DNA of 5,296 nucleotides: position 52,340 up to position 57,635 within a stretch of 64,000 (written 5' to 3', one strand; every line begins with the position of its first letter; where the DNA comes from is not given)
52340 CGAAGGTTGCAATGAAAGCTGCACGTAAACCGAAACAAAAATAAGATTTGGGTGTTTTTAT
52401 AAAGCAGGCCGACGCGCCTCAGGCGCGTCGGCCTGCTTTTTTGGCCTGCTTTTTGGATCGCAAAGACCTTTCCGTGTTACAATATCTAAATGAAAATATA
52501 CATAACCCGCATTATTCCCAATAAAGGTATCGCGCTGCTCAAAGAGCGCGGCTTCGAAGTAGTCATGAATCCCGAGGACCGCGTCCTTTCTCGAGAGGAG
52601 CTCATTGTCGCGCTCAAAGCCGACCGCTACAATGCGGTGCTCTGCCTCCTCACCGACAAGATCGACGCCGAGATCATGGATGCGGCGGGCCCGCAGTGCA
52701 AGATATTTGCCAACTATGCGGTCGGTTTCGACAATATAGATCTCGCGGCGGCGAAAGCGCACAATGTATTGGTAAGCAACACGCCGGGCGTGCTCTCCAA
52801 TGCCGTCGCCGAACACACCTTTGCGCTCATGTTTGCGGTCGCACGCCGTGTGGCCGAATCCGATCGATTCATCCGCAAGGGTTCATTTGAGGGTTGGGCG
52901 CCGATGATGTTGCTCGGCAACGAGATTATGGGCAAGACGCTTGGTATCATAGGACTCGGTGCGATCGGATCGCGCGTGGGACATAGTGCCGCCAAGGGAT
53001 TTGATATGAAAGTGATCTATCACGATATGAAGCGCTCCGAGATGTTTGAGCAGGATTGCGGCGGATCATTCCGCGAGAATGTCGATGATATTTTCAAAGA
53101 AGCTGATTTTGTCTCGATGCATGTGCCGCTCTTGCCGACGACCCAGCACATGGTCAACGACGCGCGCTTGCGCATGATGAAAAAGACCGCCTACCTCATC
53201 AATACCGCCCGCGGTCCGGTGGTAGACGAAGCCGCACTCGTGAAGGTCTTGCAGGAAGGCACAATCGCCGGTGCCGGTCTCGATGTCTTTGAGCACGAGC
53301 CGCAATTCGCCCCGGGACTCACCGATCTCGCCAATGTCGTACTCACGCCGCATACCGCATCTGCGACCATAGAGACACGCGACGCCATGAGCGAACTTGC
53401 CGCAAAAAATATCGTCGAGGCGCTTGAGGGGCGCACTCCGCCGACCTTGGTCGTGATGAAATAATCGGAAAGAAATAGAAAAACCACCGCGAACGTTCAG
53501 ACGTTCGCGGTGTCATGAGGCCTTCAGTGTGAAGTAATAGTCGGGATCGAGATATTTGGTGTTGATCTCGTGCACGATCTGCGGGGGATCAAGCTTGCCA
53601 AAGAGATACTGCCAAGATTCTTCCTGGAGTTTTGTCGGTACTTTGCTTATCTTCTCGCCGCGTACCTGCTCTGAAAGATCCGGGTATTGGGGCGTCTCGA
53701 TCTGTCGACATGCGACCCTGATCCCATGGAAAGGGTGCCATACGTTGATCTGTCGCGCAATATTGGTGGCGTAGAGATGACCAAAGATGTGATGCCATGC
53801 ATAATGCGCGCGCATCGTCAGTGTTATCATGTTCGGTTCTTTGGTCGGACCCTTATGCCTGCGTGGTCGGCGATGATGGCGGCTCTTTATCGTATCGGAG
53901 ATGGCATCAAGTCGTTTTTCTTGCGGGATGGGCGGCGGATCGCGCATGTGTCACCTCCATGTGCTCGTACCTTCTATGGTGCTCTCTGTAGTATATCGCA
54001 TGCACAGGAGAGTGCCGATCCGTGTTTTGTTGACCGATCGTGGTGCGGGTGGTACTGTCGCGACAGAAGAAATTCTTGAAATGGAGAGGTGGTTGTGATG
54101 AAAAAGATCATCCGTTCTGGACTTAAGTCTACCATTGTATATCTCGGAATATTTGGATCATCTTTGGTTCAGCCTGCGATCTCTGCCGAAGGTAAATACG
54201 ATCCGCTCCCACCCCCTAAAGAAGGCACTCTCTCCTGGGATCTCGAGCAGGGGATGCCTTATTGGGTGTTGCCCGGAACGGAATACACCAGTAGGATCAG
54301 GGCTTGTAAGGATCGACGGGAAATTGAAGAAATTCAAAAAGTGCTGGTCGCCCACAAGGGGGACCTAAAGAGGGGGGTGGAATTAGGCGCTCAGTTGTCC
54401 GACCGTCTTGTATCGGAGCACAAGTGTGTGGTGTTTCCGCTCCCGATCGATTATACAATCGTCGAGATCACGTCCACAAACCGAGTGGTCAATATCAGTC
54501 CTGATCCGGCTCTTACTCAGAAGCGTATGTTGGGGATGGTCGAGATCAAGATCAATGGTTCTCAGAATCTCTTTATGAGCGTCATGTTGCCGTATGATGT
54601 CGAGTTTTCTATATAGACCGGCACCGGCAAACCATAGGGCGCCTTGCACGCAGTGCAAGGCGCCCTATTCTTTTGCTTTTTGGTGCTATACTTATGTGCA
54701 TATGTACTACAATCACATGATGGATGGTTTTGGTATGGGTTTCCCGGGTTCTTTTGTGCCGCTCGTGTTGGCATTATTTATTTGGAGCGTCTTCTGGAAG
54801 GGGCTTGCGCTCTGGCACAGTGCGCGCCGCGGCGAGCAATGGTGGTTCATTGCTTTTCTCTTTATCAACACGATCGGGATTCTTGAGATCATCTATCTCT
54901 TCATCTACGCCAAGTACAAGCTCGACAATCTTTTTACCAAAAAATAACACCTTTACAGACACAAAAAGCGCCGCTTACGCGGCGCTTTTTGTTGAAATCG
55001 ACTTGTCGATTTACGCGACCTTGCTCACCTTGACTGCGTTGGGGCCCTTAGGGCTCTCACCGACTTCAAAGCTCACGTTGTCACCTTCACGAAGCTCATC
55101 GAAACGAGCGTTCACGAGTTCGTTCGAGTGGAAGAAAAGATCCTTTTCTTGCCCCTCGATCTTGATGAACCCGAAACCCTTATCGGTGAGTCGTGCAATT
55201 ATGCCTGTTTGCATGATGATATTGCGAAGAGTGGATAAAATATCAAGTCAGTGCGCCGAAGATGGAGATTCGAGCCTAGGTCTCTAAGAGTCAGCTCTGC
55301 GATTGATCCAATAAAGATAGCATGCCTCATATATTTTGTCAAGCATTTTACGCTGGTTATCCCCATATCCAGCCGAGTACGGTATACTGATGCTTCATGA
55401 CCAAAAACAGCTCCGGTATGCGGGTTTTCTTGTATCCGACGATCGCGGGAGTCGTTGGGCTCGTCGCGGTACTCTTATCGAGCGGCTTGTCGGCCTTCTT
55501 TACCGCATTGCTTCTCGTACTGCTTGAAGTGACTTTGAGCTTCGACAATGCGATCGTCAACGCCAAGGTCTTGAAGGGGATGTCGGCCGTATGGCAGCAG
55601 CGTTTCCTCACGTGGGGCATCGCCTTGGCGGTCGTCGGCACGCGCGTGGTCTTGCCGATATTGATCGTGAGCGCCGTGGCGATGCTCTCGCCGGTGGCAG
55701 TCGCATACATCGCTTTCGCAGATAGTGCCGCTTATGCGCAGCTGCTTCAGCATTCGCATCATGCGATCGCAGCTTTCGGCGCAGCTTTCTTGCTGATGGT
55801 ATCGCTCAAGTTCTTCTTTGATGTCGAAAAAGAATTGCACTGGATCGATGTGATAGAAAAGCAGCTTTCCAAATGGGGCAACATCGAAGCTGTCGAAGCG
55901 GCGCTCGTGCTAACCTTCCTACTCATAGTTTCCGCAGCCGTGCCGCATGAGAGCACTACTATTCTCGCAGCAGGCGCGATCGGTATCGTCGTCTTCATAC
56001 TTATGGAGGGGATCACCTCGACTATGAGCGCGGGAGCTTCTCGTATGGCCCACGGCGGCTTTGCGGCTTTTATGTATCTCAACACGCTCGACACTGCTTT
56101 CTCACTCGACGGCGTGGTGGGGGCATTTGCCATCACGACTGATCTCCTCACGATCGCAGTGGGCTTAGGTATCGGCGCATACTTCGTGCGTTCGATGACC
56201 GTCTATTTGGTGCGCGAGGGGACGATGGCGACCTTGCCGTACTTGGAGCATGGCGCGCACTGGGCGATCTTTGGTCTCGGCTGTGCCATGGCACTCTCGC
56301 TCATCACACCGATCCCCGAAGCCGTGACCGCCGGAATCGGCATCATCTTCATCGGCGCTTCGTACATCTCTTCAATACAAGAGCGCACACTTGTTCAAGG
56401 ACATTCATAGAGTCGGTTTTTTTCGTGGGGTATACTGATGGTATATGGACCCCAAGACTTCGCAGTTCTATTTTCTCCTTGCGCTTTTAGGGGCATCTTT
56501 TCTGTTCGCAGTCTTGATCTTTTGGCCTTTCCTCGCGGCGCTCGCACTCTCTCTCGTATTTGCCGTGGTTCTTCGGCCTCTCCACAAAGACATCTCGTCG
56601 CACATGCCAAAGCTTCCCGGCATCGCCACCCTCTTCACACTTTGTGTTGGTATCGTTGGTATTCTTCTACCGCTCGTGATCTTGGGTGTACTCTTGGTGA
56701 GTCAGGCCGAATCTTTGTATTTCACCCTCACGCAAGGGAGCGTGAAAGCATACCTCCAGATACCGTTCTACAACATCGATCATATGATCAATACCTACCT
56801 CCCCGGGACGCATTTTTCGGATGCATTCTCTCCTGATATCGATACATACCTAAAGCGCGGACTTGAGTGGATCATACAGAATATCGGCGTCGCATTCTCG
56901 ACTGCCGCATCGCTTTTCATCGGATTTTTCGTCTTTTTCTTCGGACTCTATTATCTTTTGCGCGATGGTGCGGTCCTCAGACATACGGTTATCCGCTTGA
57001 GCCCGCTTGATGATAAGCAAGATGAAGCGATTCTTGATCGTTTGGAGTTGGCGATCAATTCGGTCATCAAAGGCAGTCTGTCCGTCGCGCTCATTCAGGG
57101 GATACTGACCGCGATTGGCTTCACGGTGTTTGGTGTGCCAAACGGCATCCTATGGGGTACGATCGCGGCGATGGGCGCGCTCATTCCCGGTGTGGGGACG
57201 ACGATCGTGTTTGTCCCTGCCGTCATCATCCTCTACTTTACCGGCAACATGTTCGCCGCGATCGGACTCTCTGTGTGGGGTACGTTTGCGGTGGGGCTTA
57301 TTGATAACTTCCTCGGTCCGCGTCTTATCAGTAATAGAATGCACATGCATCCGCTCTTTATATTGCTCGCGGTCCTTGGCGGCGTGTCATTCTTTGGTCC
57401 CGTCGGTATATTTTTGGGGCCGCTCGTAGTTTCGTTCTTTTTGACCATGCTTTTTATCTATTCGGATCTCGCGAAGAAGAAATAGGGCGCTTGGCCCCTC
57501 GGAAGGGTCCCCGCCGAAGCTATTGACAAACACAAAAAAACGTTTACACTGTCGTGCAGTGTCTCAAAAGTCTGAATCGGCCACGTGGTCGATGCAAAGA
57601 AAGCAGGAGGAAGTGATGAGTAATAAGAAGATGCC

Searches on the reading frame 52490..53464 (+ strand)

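Call 29: search_protein_families(library=pfam, proteins=[window:52490-53464:+], max_evalue=0.001)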
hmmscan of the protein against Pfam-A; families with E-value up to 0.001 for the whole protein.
window:52490-53464:+ (324 aa): 2 families
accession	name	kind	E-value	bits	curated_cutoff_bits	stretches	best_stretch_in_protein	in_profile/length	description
PF02826.25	2-Hacid_dh_C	-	1.6e-58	197.4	25.1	1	111-290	1-178/178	D-isomer specific 2-hydroxyacid dehydrogenase, NAD binding domain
PF00389.36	2-Hacid_dh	-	3.3e-30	104.9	24.6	1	5-321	3-133/134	D-isomer specific 2-hydroxyacid dehydrogenase, catalytic domain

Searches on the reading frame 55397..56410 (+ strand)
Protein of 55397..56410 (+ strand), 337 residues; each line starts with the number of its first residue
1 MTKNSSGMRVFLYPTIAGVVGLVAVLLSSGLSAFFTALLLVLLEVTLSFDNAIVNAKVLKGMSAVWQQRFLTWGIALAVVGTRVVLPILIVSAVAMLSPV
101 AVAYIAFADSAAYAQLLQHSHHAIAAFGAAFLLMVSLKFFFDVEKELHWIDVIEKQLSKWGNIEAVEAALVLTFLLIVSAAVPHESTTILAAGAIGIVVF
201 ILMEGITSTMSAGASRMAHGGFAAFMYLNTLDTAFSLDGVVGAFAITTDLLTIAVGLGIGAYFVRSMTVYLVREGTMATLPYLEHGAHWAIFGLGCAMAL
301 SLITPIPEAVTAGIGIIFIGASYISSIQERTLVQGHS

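Call 29: search_protein_families(library=pfam, proteins=[window:55397-56410:+], max_evalue=0.001)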
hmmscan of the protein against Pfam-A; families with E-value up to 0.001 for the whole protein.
window:55397-56410:+ (337 aa): 2 families
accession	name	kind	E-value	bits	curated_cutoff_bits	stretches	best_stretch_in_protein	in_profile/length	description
PF04332.21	DUF475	-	1.9e-91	307.4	27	1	49-329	1-289/293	Protein of unknown function (DUF475)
PF03741.22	TerC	-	1e-15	58.4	27.8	1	40-300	3-176/178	Integral membrane protein TerC family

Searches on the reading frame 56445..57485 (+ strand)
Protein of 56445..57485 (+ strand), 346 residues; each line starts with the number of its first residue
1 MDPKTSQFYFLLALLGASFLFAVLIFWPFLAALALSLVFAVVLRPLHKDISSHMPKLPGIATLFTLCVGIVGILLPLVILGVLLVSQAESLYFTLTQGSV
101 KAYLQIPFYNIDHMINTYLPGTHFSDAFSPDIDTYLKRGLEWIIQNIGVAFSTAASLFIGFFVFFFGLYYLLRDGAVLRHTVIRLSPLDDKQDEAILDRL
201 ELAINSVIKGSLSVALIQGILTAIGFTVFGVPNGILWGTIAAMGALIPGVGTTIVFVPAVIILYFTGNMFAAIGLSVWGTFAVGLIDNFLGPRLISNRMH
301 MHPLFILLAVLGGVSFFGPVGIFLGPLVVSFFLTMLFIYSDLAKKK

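Call 29: search_protein_families(library=pfam, proteins=[window:56445-57485:+], max_evalue=0.001)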
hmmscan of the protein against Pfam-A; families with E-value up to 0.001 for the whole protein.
window:56445-57485:+ (346 aa): 1 family
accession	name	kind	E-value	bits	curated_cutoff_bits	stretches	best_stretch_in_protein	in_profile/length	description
PF01594.21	AI-2E_transport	-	1.2e-47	163.2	34.3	1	9-336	6-323/327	AI-2E family transporter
